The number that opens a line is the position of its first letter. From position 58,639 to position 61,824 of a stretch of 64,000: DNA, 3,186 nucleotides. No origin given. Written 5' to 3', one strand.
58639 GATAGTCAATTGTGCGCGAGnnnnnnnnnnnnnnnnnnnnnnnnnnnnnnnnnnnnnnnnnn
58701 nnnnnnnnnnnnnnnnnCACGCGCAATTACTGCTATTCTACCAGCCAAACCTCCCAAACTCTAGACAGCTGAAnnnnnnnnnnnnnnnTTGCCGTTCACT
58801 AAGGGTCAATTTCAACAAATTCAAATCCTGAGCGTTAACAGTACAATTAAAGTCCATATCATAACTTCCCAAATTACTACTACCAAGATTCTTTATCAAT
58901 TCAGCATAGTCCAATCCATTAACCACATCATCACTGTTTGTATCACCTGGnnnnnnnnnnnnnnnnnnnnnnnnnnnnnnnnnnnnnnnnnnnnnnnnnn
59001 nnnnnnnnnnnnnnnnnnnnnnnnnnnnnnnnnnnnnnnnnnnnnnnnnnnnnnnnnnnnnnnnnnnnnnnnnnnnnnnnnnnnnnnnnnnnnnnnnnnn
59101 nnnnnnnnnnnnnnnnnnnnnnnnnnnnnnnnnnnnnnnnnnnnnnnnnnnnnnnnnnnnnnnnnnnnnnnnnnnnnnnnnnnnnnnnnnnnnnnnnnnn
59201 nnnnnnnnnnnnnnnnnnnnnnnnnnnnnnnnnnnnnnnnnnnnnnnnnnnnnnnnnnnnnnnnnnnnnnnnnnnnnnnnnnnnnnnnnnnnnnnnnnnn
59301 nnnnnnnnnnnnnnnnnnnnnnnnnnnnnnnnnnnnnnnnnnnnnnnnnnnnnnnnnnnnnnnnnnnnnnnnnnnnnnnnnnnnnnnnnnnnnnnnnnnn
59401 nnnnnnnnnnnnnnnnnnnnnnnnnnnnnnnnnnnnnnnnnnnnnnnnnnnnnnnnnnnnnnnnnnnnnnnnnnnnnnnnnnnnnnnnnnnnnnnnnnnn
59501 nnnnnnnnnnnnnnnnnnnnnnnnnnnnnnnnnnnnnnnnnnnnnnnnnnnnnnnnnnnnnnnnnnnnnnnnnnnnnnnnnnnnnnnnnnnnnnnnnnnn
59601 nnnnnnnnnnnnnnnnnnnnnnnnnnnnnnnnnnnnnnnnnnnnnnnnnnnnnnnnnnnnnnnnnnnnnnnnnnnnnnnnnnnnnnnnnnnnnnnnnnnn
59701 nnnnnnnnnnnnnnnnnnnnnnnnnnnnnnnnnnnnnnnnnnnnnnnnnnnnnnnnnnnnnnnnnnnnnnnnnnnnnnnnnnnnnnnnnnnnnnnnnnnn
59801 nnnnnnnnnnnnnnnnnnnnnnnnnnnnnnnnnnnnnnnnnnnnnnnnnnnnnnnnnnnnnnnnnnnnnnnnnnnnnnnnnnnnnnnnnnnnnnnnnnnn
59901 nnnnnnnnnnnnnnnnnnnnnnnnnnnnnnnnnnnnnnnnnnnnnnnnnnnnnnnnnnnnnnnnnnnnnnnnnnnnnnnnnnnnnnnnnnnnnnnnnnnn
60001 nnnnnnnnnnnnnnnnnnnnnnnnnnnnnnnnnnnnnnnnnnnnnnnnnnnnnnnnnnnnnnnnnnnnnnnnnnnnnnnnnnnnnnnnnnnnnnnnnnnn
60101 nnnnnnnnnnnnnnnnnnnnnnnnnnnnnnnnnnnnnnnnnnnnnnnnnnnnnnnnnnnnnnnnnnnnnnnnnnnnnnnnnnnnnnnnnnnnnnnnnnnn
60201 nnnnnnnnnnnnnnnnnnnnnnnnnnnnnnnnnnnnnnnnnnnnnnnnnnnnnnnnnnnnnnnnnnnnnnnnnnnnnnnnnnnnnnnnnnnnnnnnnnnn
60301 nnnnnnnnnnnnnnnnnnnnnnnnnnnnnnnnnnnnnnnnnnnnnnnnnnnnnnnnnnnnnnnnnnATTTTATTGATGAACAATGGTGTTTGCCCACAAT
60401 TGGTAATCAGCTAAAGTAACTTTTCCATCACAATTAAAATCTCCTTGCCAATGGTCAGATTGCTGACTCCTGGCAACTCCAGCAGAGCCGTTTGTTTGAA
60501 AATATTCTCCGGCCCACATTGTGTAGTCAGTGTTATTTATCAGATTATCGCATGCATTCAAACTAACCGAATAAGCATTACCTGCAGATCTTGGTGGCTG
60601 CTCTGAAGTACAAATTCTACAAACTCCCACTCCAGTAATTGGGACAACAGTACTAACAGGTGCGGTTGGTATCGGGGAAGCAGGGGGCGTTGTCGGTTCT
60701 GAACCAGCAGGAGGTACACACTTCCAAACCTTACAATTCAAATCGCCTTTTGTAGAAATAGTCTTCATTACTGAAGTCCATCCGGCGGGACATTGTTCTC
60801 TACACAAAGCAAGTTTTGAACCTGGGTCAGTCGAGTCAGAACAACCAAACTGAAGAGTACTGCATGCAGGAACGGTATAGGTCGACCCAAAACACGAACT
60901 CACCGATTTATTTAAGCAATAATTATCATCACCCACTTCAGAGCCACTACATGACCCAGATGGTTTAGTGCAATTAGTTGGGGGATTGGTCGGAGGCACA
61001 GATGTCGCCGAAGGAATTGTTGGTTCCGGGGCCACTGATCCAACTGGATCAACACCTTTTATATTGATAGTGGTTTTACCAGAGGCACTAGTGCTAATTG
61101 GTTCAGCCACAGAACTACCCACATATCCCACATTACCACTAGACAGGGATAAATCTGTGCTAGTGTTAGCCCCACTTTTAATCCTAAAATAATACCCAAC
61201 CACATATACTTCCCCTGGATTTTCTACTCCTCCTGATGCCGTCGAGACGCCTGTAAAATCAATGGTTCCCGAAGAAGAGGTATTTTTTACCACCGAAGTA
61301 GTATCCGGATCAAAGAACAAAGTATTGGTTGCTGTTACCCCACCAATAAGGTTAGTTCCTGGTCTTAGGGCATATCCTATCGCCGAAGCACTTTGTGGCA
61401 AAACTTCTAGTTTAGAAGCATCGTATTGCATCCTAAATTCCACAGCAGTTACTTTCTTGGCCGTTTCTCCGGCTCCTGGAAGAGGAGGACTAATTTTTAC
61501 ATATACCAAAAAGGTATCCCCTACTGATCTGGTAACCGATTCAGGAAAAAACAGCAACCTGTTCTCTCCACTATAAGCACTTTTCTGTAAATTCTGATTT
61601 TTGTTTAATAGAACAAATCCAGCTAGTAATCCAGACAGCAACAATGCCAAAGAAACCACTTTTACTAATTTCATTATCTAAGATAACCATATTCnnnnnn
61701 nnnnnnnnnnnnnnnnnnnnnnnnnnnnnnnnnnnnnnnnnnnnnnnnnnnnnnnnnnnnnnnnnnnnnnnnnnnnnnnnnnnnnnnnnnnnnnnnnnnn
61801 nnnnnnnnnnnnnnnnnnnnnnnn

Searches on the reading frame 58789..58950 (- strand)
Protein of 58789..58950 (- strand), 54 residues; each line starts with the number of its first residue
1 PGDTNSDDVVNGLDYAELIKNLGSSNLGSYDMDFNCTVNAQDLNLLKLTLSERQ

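Call 55: search_protein_families(library=pfam, proteins=[window:58789-58950:-], max_evalue=1)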
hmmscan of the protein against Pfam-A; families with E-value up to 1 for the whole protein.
seq(54 aa): 1 family
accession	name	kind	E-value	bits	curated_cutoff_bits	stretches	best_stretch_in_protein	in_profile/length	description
PF00404.24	Dockerin_1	-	1.6e-10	41.5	22.9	1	1-50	1-56/57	Dockerin type I domain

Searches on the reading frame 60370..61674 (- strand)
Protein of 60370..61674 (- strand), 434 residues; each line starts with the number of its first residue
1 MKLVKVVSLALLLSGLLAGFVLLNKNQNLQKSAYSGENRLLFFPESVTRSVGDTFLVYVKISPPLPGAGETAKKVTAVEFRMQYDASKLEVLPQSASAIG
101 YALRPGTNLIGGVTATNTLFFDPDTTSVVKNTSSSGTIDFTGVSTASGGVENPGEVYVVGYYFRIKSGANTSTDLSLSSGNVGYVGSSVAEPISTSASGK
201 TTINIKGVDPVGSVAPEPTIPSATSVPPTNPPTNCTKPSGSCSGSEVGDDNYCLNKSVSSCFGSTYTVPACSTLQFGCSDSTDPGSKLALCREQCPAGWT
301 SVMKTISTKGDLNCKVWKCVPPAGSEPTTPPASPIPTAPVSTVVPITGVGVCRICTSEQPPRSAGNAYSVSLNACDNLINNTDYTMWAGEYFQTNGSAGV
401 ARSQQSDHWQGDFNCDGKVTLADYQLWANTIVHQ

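Call 5: search_protein_families(library=pfam, proteins=[window:60370-61674:-], max_evalue=0.1)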
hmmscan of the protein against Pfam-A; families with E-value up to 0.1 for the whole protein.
window:60370-61674:- (434 aa): 1 family
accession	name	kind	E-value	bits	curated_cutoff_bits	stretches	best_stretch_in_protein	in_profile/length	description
PF00963.24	Cohesin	-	0.00012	22.7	24.1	1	46-201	7-135/139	Cohesin domain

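Call 11: search_protein_families(library=ncbifam, proteins=[window:60370-61674:-], max_evalue=0.1)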
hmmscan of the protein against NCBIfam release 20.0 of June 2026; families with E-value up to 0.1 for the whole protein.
window:60370-61674:- (434 aa): 0 families

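Call 31: find_homologous_proteins(query=window:60370-61674:-, max_evalue=0.001)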
Query window:60370-61674:- (434 aa): 2 proteins with E <= 0.001 among 8000 candidates.
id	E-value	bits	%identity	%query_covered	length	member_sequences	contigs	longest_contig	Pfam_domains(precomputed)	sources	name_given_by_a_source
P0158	1.2e-288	975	100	100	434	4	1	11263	-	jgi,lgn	jgi:hypothetical protein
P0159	7.1e-213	725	73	100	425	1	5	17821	-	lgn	-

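Call 43: search_solved_structures(query=window:60370-61674:-, max_evalue=1)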
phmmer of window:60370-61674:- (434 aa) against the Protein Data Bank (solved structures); distinct sequences matched with E-value up to 1: 1.
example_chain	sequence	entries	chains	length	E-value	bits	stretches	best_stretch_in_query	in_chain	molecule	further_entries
8a3t_J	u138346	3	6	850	0.25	13.4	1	209-268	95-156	Anaphase-promoting complex subunit CDC16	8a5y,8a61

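Call 47: find_encoding_contigs(protein=P0159, flank=10000, max_places=3)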
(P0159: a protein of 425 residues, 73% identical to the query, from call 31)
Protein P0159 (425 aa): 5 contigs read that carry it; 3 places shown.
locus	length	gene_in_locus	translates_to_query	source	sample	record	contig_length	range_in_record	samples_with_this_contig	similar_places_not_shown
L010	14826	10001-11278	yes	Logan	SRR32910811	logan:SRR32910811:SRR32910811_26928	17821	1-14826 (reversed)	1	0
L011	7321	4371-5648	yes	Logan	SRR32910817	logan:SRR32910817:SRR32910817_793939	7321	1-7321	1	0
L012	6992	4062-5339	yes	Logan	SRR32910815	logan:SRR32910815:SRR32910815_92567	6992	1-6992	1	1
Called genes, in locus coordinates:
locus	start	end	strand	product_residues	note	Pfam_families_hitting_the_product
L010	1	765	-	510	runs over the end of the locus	-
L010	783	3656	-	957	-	-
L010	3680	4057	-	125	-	-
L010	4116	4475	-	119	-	PF18895:T4SS_pilin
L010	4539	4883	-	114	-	-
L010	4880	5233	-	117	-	PF18895:T4SS_pilin (weak)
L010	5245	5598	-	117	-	PF18895:T4SS_pilin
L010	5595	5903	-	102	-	PF18895:T4SS_pilin (weak)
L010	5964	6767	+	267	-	PF14402:7TM_transglut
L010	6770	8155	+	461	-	PF14397:ATPgrasp_ST, PF02655:ATP-grasp_3 (faint), PF08443:RimK (faint), PF05618:RimB-like (faint)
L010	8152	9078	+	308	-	PF02655:ATP-grasp_3 (weak), PF08443:RimK, PF02955:GSH-S_ATP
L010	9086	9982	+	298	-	PF18030:Rimk_N (weak), PF02655:ATP-grasp_3 (weak), PF02750:Synapsin_C (weak), PF08443:RimK, PF02955:GSH-S_ATP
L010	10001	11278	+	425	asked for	-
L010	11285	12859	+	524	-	PF00404:Dockerin_1 (weak)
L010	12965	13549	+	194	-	PF14066:DUF4256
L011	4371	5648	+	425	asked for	-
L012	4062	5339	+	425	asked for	-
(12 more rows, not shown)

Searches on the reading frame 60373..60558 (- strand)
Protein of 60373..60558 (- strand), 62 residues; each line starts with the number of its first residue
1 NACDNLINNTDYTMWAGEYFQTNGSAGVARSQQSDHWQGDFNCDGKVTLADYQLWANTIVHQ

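Call 55: search_protein_families(library=pfam, proteins=[window:60373-60558:-], max_evalue=1)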
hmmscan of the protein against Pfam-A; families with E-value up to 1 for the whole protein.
seq(62 aa): 1 family
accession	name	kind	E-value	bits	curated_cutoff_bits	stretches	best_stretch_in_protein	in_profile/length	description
PF00404.24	Dockerin_1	-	0.013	16.1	22.9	1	39-55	2-18/57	Dockerin type I domain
